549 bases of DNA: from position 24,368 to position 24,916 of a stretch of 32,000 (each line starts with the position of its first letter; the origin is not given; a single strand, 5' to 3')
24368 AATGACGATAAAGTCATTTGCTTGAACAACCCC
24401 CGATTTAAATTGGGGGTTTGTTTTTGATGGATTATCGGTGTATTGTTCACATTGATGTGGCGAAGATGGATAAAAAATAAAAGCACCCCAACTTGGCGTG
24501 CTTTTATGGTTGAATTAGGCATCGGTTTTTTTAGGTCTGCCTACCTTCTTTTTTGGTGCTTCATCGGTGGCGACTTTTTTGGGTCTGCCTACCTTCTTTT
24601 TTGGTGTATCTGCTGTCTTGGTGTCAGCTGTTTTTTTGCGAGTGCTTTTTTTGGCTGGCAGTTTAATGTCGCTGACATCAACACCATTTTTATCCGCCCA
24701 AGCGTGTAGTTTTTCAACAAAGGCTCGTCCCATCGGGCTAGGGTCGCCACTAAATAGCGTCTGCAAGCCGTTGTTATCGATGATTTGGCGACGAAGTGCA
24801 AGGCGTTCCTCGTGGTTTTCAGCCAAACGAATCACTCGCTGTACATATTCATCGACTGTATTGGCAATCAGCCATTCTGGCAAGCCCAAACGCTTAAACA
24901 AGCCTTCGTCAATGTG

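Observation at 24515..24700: Duplicated AT-hook-like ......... tail fused to the glycosyltransferase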

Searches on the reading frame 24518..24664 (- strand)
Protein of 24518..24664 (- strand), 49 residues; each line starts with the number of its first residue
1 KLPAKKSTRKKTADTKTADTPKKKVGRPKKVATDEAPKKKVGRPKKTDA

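Call 34: find_homologous_proteins(query=window:24518-24637:-, max_evalue=10)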
Query seq(40 aa): 21 candidates shared short words with the query, none scored E <= 10.
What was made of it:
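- Tried and rejected: A 40-aa query gave 21 candidates and none with E <= 10 (call 34).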

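Call 40: search_protein_families(library=pfam, proteins=[window:24518-24664:-], max_evalue=0.01)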
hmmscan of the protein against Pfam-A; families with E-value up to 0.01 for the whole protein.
seq(49 aa): 1 family
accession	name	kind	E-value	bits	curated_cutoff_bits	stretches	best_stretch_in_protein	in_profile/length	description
PF02178.24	AT_hook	-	0.00028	20.9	17.4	0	22-33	1-12/13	AT hook motif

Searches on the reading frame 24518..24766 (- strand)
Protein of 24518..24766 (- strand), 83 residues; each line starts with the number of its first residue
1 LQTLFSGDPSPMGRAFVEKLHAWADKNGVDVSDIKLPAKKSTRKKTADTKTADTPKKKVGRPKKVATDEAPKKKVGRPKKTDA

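Call 45: find_homologous_proteins(query=window:24518-24766:-, max_evalue=10)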
Query seq(83 aa) (83 aa): 3 proteins with E <= 10 among 400 candidates.
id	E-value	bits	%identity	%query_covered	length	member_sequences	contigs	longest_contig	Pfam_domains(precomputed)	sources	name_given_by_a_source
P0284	2.8e+0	27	72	30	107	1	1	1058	PF02178.25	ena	-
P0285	4.7e+0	26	68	34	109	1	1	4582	PF02178.25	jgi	jgi:hypothetical protein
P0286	6.4e+0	26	67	18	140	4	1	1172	-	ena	-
